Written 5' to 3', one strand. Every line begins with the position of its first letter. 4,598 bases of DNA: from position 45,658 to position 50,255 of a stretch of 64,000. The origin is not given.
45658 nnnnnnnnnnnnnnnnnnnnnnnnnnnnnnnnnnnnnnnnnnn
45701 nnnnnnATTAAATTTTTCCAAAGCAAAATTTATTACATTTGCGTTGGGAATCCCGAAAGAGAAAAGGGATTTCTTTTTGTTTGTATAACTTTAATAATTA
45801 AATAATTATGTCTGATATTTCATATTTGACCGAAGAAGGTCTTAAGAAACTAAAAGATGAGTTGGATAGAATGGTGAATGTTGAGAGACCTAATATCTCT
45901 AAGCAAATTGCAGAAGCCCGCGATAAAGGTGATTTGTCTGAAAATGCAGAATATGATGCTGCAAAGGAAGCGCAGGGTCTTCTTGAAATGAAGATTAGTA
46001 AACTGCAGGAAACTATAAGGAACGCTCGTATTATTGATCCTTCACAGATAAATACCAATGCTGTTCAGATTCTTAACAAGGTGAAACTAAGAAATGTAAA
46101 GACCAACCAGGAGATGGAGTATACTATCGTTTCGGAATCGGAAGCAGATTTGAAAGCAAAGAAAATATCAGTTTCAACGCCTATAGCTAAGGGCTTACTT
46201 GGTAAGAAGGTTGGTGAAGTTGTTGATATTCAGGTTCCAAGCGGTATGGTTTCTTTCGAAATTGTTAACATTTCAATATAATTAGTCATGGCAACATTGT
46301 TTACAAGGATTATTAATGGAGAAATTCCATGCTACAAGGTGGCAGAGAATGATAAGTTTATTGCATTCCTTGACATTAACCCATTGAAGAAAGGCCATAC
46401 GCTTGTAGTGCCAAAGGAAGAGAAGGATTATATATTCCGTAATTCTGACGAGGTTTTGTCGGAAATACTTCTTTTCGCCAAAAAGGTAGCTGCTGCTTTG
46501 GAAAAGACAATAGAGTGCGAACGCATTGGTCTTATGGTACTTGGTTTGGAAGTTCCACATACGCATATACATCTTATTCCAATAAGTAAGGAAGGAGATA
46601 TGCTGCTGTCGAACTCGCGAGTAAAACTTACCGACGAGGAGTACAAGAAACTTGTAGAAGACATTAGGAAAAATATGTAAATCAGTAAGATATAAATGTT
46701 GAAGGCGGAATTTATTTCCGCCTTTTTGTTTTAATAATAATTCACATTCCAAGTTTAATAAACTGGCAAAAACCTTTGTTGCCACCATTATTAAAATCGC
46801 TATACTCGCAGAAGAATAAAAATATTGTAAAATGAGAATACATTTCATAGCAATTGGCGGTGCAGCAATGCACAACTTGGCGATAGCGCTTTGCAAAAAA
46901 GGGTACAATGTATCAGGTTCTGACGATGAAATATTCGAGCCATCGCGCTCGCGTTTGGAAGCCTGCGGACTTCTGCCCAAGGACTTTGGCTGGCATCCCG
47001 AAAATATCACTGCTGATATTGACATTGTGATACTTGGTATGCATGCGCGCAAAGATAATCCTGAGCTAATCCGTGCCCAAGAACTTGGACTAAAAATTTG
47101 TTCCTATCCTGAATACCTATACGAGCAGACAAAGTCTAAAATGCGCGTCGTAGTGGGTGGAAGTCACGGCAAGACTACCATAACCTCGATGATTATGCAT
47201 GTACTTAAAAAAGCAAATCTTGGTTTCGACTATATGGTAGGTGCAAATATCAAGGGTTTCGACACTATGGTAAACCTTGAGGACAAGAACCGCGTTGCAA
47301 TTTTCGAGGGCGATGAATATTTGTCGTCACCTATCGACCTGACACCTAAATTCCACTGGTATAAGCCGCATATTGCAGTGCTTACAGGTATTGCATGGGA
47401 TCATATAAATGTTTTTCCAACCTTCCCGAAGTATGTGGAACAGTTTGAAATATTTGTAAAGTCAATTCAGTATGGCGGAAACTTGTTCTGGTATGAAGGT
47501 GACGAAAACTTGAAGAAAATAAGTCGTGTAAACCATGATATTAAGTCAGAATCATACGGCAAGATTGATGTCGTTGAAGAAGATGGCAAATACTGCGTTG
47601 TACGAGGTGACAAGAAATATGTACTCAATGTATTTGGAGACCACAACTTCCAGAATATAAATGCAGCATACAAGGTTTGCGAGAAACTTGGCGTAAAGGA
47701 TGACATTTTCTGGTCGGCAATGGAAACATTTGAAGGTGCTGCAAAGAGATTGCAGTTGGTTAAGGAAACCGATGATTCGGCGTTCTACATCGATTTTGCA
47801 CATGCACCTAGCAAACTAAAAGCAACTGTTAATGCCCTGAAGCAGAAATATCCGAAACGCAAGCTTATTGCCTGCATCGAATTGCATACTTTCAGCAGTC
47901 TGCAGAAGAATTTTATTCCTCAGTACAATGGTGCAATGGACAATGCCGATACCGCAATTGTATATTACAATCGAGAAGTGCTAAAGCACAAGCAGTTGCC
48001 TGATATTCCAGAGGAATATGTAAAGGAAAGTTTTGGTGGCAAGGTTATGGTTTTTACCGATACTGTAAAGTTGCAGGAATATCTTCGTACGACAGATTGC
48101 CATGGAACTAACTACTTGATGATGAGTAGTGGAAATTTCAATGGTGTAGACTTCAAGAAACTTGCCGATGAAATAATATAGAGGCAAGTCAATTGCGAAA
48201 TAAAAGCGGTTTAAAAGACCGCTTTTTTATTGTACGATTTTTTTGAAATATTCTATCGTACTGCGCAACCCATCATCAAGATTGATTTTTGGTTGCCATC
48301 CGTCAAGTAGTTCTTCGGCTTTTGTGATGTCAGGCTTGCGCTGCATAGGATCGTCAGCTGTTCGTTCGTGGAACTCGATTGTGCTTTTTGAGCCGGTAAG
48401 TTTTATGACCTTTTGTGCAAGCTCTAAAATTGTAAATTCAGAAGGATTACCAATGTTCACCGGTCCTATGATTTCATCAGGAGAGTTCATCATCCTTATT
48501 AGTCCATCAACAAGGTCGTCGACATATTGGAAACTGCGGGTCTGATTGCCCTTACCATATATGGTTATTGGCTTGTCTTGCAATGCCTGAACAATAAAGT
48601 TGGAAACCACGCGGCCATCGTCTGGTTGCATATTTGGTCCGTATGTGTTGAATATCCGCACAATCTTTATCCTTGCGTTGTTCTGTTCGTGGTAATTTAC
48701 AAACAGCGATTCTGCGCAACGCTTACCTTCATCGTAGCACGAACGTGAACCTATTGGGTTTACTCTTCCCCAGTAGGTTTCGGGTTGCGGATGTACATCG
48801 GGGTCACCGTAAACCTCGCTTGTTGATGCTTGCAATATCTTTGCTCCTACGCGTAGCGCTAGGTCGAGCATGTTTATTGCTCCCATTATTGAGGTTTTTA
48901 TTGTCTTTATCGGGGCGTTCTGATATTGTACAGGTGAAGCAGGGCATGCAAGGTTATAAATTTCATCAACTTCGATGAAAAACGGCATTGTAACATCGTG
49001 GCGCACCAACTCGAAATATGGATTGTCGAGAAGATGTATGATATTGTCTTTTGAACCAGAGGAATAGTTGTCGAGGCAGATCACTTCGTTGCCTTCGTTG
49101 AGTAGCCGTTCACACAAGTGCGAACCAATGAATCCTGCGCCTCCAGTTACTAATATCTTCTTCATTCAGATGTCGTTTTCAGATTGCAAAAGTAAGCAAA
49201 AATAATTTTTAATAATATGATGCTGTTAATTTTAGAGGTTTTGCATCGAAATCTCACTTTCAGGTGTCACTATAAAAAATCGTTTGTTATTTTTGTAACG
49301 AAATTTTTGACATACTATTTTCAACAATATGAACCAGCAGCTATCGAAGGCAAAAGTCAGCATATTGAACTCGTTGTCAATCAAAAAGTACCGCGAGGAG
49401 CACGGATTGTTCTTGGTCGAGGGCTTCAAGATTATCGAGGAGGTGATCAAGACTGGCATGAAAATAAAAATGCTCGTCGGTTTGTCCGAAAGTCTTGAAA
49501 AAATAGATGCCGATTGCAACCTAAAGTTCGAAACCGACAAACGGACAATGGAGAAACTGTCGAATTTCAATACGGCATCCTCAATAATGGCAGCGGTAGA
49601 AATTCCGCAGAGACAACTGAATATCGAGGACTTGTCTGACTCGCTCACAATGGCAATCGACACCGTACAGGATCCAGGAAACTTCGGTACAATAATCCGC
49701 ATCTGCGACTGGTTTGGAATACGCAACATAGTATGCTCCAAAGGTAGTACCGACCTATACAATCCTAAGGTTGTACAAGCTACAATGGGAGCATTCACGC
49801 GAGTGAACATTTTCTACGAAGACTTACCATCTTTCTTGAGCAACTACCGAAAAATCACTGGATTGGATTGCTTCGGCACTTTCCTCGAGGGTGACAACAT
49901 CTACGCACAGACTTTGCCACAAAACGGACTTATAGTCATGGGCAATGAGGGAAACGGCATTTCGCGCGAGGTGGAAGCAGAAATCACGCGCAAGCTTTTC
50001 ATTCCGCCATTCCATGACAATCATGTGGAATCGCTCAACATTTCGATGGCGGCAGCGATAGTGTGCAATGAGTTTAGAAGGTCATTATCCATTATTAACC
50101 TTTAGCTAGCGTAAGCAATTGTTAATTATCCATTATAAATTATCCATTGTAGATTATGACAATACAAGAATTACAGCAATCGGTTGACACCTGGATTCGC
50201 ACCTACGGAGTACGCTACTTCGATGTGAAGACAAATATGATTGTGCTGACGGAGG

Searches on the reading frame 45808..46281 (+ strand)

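Call 65: search_protein_families(library=pfam, proteins=[window:45808-46281:+], max_evalue=0.00001)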
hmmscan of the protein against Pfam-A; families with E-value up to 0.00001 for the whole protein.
window:45808-46281:+ (157 aa): 2 families
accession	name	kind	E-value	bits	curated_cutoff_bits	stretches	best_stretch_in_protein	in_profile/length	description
PF03449.20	GreA_GreB_N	-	6.2e-29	100.5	24.5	1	6-75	2-71/71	Transcription elongation factor, N-terminal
PF01272.25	GreA_GreB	-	6.7e-24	84.1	26.9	1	83-156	3-76/77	Transcription elongation factor, GreA/GreB, C-term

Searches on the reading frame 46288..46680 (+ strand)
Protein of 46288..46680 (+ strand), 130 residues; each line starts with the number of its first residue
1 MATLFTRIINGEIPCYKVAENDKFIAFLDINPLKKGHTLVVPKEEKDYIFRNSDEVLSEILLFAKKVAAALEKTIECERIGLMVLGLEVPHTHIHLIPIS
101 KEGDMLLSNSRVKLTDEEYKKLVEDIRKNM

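Call 65: search_protein_families(library=pfam, proteins=[window:46288-46680:+], max_evalue=0.00001)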
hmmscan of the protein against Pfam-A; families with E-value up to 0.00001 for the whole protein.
window:46288-46680:+ (130 aa): 3 families
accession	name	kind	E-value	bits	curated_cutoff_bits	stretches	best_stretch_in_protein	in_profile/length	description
PF01230.28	HIT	-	1.4e-16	61.4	21.5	1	11-99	2-95/98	HIT domain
PF11969.13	DcpS_C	-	1.6e-08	35.5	24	1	3-105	2-108/114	Scavenger mRNA decapping enzyme C-term binding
PF04677.20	CwfJ_C_1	-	3.7e-06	27.2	21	1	25-104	37-114/122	Protein similar to CwfJ C-terminus 1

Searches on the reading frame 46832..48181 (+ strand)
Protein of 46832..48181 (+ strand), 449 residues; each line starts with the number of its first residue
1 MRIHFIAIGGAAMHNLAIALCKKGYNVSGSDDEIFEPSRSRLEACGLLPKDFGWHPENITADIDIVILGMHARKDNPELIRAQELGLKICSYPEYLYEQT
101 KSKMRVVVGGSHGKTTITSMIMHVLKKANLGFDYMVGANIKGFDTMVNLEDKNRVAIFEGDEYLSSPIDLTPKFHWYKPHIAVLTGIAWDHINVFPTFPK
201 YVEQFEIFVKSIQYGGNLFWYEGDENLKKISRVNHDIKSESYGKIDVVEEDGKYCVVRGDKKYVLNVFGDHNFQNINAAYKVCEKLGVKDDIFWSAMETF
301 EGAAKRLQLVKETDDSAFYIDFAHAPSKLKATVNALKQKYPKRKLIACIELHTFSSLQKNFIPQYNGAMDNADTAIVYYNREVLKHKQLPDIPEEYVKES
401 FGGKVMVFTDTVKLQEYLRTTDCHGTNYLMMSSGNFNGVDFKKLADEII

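Call 65: search_protein_families(library=pfam, proteins=[window:46832-48181:+], max_evalue=0.00001)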
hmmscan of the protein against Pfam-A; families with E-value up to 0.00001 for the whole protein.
window:46832-48181:+ (449 aa): 3 families
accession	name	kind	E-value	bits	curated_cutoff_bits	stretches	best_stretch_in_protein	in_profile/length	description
PF08245.18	Mur_ligase_M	-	3.2e-13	50.5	24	1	108-281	1-198/200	Mur ligase middle domain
PF01225.30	Mur_ligase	-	2.1e-11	44.5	21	1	2-99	1-90/95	Mur ligase family, catalytic domain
PF02875.26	Mur_ligase_C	-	2.3e-07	32.1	28.4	1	306-416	2-109/127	Mur ligase, glutamate ligase domain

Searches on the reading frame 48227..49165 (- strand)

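Call 65: search_protein_families(library=pfam, proteins=[window:48227-49165:-], max_evalue=0.00001)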
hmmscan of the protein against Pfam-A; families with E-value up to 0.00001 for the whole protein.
window:48227-49165:- (312 aa): 6 families
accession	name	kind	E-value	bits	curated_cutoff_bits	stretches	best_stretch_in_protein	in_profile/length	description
PF01370.27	Epimerase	-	1.4e-53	182.2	20.9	1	4-239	1-240/240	NAD dependent epimerase/dehydratase family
PF16363.11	GDP_Man_Dehyd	-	3.9e-53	181.5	27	1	5-302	1-331/332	GDP-mannose 4,6 dehydratase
PF02719.21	Polysacc_synt_2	-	2.9e-10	40.3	20.2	0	4-109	1-121/293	Polysaccharide biosynthesis protein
PF01073.25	3Beta_HSD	-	1.6e-08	34.3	22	1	5-221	1-224/280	3-beta hydroxysteroid dehydrogenase/isomerase family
PF07993.18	NAD_binding_4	-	3e-08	33.6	20.1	0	6-31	1-29/258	Male sterility protein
PF04321.23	RmlD_sub_bind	-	1.2e-07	31.5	27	1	3-261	2-235/287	RmlD substrate binding domain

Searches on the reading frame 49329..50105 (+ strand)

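Call 65: search_protein_families(library=pfam, proteins=[window:49329-50105:+], max_evalue=0.00001)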
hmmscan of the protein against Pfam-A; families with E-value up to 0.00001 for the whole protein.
window:49329-50105:+ (258 aa): 2 families
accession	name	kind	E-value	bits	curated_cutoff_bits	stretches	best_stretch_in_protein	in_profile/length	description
PF00588.24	SpoU_methylase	-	2e-31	109.5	29.7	1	106-246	2-141/142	SpoU rRNA Methylase family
PF22435.1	MRM3-like_sub_bind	-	4.5e-12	46.7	27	1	9-88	3-84/84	MRM3-like substrate binding domain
